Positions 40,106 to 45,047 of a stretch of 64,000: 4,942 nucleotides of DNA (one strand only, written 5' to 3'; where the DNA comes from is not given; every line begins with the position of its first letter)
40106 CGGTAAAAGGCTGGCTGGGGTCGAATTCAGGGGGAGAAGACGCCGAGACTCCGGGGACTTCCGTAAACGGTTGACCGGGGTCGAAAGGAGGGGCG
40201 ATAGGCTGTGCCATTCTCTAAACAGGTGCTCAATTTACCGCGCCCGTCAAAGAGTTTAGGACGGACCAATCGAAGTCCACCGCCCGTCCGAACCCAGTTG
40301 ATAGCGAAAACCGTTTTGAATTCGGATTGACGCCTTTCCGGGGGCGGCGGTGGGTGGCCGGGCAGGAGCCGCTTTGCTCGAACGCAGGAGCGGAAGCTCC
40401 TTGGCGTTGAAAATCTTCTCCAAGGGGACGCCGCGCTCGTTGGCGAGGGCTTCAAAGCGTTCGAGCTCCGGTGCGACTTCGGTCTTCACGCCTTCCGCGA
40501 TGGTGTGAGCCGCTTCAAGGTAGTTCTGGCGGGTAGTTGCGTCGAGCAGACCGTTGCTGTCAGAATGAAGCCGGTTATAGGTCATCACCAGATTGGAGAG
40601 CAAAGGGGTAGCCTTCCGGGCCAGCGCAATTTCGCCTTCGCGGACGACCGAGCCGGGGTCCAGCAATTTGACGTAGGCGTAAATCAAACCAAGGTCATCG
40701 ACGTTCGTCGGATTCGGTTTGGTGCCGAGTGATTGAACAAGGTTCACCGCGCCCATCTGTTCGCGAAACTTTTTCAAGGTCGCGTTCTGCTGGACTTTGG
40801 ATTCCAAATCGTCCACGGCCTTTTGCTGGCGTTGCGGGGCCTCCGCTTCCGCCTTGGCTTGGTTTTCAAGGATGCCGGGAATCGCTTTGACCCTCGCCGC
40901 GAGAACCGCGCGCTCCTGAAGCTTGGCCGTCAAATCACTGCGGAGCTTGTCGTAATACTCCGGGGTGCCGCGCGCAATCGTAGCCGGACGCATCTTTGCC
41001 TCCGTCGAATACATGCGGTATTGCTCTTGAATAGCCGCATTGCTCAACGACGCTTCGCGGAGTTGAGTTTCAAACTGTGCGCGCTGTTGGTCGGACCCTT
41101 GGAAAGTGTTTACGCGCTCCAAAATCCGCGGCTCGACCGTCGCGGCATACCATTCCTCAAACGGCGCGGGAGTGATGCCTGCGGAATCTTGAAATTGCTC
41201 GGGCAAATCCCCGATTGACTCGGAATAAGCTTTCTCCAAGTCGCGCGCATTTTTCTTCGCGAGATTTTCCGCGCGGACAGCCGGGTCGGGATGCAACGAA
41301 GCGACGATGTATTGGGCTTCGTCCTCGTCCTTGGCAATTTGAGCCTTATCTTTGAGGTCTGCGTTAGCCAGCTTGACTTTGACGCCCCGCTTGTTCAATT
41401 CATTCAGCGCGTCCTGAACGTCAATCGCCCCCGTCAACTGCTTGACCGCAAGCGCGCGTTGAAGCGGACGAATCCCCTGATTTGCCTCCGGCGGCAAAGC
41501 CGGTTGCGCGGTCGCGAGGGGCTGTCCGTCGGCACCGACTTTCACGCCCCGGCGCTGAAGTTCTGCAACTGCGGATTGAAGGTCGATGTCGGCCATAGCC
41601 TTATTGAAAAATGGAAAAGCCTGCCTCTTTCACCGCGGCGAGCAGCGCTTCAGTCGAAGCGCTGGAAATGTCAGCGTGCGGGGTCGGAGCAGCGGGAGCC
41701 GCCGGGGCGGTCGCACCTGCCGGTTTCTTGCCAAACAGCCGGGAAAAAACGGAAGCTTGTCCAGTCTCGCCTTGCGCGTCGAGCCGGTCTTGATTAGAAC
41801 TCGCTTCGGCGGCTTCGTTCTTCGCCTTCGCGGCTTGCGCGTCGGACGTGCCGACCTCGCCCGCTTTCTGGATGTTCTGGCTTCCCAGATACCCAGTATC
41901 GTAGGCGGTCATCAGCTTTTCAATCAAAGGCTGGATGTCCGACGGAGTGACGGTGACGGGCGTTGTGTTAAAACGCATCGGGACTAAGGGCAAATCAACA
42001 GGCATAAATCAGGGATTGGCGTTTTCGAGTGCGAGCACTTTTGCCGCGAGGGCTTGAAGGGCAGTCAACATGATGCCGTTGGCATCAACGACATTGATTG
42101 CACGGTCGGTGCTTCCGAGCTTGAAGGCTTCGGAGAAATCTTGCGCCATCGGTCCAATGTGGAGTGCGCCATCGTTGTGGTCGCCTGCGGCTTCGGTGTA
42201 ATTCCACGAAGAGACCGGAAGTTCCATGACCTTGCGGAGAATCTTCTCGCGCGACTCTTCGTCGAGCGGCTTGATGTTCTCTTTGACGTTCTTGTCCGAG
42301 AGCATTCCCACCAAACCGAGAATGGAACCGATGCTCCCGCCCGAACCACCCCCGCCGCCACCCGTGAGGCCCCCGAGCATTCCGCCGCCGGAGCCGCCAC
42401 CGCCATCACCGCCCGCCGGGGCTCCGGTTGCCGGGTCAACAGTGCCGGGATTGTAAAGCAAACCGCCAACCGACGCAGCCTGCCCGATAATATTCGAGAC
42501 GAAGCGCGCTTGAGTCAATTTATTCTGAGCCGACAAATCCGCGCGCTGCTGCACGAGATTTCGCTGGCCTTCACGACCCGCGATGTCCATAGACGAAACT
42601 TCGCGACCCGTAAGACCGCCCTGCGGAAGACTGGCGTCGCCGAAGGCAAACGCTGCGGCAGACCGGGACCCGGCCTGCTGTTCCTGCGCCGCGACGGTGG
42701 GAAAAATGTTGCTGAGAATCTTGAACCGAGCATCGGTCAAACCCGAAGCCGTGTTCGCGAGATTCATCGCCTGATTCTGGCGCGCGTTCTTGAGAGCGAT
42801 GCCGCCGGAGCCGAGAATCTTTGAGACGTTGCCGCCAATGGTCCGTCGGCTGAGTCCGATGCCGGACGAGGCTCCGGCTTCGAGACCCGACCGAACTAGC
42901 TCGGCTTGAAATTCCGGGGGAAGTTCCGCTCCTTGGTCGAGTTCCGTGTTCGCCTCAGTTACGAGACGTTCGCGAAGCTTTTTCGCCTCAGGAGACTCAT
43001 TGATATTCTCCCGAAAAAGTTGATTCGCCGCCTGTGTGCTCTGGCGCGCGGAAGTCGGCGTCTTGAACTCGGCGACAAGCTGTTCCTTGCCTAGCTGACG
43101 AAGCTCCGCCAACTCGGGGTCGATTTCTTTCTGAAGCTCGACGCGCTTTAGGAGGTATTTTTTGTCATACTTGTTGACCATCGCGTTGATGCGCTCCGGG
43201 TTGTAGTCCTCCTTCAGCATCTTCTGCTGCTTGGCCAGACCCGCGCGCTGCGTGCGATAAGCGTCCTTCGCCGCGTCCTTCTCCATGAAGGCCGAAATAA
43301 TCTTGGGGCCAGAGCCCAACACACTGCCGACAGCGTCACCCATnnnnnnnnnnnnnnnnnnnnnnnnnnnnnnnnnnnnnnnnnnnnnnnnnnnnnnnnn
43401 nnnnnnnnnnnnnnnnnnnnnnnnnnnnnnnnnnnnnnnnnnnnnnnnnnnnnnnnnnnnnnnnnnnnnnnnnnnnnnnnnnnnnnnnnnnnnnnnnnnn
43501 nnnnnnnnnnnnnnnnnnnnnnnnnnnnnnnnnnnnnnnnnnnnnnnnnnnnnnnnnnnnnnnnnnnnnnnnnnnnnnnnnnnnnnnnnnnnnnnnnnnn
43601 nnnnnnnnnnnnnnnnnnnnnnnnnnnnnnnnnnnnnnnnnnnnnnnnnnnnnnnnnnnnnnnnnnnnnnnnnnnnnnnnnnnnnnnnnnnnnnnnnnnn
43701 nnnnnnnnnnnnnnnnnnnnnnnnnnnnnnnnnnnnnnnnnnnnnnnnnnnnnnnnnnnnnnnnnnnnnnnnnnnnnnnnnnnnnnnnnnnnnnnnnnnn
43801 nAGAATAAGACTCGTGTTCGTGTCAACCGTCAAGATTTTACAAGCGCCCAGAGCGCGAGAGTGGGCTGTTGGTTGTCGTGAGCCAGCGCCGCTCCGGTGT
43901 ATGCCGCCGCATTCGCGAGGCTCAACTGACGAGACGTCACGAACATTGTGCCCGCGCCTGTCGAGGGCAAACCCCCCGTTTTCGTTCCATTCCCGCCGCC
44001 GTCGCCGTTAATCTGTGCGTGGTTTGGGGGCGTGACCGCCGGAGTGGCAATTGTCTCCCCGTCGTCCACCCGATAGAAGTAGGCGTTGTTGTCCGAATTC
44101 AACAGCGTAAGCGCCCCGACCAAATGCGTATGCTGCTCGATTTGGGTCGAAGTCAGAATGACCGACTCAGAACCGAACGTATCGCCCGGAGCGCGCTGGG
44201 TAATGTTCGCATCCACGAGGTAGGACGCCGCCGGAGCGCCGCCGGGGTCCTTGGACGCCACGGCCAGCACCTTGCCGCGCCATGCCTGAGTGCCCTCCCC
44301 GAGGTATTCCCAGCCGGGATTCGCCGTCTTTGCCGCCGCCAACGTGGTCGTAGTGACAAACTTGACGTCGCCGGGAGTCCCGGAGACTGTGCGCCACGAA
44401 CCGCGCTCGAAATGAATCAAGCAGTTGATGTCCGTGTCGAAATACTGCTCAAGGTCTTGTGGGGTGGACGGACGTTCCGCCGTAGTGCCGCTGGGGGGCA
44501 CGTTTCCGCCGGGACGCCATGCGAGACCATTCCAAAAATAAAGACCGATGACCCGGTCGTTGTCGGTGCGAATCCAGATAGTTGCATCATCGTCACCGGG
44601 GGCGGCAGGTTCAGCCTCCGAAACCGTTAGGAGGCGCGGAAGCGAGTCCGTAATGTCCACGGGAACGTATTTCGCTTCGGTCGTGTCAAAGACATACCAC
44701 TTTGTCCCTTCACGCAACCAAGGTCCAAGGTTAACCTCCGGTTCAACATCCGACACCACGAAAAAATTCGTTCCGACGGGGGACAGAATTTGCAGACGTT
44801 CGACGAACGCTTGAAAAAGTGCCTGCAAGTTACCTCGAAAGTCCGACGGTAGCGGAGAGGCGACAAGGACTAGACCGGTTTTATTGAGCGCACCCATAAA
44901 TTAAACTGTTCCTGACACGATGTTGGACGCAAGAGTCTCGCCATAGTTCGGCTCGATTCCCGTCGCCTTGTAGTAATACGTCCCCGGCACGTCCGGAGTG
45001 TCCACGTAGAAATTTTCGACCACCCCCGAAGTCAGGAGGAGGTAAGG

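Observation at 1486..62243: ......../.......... is strongly over-represented and strand-biased across the window, including inside genes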

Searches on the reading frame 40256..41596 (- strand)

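Call 10: search_protein_families(library=phrogs, proteins=[window:40256-41596:-])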
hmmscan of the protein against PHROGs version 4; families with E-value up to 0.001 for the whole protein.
window:40256-41596:- (446 aa): 1 family
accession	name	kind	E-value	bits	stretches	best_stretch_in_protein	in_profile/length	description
phrog_13634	-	unknown function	1.4e-13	51.6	1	245-401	199-356/403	-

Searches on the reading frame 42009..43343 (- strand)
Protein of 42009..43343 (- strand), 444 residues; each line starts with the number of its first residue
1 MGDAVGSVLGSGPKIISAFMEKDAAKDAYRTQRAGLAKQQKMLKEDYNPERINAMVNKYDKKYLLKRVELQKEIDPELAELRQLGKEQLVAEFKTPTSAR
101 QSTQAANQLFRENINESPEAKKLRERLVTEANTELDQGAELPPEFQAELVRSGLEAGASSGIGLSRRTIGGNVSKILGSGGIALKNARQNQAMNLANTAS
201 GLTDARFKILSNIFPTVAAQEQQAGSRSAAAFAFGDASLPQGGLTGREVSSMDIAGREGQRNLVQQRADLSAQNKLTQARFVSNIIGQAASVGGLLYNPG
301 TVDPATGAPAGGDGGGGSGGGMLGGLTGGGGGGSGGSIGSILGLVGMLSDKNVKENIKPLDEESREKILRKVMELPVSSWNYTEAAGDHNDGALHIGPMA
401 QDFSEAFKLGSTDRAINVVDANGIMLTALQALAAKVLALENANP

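Call 10: search_protein_families(library=phrogs, proteins=[window:42009-43343:-])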
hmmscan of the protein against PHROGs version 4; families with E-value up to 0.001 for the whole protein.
window:42009-43343:- (444 aa): 1 family
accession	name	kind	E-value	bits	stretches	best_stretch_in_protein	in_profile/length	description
phrog_7121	-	tail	2.4e-05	23.6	1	349-407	797-853/927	tail fiber protein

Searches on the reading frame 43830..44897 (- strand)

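Call 10: search_protein_families(library=phrogs, proteins=[window:43830-44897:-])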
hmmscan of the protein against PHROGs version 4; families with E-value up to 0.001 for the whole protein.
window:43830-44897:- (355 aa): 3 families
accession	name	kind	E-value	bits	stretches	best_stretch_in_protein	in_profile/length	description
phrog_8763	-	tail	3.6e-05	23.1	1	214-354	624-747/1024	tail protein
phrog_20787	-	head and packaging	0.00013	23.1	1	136-174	27-65/67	virion structural protein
phrog_8469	-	tail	0.00081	19.8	0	172-352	124-298/303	tail fiber protein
